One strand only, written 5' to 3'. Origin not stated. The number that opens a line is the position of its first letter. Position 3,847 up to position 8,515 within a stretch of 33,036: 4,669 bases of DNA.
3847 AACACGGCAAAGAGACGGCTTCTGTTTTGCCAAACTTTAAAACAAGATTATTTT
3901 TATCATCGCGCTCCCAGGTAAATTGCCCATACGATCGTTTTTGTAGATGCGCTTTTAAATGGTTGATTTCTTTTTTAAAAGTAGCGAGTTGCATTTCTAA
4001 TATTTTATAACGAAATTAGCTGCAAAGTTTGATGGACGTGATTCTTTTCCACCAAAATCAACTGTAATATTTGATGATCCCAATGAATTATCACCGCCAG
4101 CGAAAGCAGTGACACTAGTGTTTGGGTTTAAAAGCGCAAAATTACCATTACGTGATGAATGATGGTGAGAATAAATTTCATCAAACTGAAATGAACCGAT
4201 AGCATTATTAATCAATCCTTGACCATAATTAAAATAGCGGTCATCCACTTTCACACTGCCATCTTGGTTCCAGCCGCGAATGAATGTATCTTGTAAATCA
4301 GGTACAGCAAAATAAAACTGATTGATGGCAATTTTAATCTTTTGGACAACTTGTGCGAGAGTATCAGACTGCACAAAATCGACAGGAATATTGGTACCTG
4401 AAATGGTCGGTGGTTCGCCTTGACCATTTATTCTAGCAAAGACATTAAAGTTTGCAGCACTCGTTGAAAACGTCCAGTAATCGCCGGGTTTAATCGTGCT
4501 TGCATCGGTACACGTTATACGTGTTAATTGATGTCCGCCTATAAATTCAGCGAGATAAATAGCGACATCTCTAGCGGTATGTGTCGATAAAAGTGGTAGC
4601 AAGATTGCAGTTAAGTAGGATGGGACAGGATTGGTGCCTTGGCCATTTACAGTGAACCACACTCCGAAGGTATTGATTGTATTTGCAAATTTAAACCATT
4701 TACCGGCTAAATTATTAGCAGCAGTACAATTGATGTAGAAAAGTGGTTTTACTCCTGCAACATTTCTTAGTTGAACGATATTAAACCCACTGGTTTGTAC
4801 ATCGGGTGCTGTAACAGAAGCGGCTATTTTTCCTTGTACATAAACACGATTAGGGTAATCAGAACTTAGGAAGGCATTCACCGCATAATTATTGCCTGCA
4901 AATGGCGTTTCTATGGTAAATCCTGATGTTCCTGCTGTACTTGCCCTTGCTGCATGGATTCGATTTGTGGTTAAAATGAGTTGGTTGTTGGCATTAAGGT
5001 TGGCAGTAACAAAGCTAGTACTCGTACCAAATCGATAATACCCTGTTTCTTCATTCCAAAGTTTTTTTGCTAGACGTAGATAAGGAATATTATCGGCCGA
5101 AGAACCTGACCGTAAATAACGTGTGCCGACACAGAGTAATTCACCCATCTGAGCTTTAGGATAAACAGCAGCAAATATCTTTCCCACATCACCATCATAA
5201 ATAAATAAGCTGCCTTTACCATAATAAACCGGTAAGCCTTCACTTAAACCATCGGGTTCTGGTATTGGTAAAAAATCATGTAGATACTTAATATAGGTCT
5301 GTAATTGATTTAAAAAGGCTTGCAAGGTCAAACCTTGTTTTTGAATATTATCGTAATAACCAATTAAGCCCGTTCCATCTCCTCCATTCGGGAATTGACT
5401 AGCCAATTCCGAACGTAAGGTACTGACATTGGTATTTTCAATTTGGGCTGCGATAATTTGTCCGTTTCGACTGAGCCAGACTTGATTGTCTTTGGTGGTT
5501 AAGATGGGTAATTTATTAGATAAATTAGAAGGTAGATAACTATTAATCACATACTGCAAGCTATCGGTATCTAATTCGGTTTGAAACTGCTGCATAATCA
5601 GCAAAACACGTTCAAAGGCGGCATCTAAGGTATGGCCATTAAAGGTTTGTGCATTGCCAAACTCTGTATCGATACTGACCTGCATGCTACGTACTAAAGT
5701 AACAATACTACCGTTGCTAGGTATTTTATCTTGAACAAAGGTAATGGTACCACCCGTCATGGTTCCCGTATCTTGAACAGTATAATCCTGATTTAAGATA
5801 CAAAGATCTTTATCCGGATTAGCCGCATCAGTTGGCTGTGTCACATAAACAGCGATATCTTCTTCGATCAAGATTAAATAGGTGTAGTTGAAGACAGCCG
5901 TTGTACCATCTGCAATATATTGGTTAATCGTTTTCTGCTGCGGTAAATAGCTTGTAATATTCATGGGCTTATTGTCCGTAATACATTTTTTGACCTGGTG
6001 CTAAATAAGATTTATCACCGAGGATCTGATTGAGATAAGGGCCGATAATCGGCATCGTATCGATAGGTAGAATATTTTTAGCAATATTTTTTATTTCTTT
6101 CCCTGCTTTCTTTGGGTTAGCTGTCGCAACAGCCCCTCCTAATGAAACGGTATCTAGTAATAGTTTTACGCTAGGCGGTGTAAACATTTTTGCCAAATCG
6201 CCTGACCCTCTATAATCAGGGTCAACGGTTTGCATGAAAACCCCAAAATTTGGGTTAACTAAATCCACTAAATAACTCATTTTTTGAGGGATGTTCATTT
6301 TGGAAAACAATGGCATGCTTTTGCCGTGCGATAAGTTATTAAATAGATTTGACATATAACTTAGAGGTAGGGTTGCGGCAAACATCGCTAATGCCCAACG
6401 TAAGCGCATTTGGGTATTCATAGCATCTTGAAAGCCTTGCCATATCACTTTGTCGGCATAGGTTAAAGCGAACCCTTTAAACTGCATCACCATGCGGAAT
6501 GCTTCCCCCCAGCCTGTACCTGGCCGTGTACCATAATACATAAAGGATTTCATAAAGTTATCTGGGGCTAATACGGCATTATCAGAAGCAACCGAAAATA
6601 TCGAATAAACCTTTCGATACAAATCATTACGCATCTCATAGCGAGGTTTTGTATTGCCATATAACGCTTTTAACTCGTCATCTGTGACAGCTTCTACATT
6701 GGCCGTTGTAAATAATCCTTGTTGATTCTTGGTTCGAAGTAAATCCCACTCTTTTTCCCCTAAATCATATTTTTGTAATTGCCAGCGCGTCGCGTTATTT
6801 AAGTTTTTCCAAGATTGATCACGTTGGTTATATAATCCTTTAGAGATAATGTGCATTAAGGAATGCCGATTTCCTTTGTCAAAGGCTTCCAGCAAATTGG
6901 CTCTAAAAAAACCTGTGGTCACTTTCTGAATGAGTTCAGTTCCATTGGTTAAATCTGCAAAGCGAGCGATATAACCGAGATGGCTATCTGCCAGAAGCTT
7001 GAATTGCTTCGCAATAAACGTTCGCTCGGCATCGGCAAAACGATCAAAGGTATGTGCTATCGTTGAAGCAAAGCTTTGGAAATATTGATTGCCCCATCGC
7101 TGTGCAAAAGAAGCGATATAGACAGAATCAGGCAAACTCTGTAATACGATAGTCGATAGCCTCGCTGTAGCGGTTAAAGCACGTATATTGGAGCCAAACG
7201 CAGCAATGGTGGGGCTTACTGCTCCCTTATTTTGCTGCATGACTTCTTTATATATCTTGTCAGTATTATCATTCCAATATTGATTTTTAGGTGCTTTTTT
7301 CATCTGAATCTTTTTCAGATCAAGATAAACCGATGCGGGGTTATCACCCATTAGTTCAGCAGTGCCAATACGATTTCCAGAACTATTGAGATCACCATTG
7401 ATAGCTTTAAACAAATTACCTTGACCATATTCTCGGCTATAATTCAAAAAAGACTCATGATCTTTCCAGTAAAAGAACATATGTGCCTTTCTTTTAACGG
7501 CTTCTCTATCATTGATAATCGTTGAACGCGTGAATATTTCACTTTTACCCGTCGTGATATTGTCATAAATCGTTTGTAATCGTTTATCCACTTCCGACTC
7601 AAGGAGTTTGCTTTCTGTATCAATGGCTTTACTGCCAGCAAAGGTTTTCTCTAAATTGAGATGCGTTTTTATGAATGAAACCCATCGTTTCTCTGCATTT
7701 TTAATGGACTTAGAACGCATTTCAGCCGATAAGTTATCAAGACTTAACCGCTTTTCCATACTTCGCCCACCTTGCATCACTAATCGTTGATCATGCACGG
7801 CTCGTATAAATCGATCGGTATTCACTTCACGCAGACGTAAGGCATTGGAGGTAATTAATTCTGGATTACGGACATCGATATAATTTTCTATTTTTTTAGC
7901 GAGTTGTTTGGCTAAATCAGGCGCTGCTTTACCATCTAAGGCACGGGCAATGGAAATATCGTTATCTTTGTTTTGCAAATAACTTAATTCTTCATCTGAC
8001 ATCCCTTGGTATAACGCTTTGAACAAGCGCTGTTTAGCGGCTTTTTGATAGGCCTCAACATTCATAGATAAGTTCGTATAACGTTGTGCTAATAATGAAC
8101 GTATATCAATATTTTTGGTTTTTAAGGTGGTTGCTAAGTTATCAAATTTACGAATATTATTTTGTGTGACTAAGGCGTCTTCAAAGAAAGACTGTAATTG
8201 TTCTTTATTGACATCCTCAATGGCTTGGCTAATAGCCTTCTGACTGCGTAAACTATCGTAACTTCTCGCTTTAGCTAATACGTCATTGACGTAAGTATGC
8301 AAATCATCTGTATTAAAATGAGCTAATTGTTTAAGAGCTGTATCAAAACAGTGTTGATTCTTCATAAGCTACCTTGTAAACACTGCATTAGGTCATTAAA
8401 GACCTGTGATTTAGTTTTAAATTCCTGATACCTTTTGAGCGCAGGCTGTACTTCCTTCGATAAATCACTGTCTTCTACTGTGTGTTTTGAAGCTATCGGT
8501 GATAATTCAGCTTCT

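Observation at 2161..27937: T7-type podovirus virion module joined to a plasmid replication, partition and addiction module: candidate podoviral phage-plasmid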

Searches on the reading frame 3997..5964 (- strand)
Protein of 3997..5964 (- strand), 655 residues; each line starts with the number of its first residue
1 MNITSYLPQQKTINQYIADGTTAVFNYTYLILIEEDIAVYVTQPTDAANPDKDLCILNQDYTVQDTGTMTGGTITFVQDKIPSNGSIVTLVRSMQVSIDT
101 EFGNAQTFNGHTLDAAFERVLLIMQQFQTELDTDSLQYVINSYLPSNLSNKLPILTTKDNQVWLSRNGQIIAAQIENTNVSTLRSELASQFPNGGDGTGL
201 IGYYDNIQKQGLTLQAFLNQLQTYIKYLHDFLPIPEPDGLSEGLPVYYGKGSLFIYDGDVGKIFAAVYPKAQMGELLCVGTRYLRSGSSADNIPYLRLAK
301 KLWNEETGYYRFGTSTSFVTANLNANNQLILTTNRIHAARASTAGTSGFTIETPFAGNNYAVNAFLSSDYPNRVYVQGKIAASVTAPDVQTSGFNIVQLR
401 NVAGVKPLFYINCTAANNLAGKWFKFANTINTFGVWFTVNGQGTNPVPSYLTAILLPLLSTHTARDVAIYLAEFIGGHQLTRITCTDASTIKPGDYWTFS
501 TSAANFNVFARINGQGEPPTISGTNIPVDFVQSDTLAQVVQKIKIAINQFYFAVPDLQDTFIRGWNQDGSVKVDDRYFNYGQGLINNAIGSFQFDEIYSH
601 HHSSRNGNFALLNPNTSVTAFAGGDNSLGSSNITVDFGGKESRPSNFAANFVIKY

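Call 8: search_protein_families(library=phrogs, proteins=[window:3997-5964:-], max_evalue=0.001)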
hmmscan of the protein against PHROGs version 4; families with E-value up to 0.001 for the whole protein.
window:3997-5964:- (655 aa): 7 families
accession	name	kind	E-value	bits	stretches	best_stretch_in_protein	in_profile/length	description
phrog_1640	-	tail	6.1e-12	46.5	1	9-128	5-118/765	tail protein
phrog_32960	-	unknown function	5.1e-08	32.7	1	14-127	10-117/762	-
phrog_5662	-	tail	6.9e-06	25.7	1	13-127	9-117/729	tail fiber protein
phrog_327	-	tail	1.8e-05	25.3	1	335-654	171-440/618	tail protein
phrog_523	-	tail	3.1e-05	23.9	1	551-654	525-636/673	tail collar fiber protein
phrog_1858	-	tail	3.1e-05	23.1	1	551-654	189-292/1018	tail fiber protein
phrog_1800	-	tail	0.00043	20.3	1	553-610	427-472/545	tail collar fiber protein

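Call 9: search_protein_families(library=pfam, proteins=[window:3997-5964:-], max_evalue=0.01)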
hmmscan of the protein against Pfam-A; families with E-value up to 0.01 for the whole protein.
window:3997-5964:- (655 aa): 0 families

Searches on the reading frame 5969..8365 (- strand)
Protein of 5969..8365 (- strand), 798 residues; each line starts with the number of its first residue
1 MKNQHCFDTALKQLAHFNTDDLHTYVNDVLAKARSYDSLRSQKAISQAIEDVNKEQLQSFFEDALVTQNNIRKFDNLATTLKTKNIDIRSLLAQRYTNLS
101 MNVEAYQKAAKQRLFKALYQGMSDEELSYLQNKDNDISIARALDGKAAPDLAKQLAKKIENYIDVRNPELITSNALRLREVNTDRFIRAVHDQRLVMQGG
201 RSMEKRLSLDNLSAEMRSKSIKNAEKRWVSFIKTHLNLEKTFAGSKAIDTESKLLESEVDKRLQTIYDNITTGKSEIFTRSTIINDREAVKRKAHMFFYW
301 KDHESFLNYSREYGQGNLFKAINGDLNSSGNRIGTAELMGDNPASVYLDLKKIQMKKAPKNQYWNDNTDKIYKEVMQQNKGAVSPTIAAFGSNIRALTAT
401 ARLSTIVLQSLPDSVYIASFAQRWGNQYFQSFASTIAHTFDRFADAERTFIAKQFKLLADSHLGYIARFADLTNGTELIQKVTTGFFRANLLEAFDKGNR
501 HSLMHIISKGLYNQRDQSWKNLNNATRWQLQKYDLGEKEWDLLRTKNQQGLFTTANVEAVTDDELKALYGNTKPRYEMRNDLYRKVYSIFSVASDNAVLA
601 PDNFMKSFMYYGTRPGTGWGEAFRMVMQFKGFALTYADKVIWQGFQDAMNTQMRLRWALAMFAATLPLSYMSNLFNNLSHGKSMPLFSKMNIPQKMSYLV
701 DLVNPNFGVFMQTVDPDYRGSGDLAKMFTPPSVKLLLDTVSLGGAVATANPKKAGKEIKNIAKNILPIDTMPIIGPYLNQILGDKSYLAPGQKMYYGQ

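Call 8: search_protein_families(library=phrogs, proteins=[window:5969-8365:-], max_evalue=0.001)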
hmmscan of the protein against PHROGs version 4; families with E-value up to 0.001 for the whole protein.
window:5969-8365:- (798 aa): 3 families
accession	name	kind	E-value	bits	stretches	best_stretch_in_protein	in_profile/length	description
phrog_684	-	head and packaging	3.1e-62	212.1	1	41-768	57-779/840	virion structural protein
phrog_23925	-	unknown function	2.6e-08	34.1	1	218-420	209-426/471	-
phrog_26678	-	unknown function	1.1e-07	32.3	1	516-691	10-180/324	-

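Call 9: search_protein_families(library=pfam, proteins=[window:5969-8365:-], max_evalue=0.01)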
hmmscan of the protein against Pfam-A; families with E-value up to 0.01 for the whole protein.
window:5969-8365:- (798 aa): 0 families
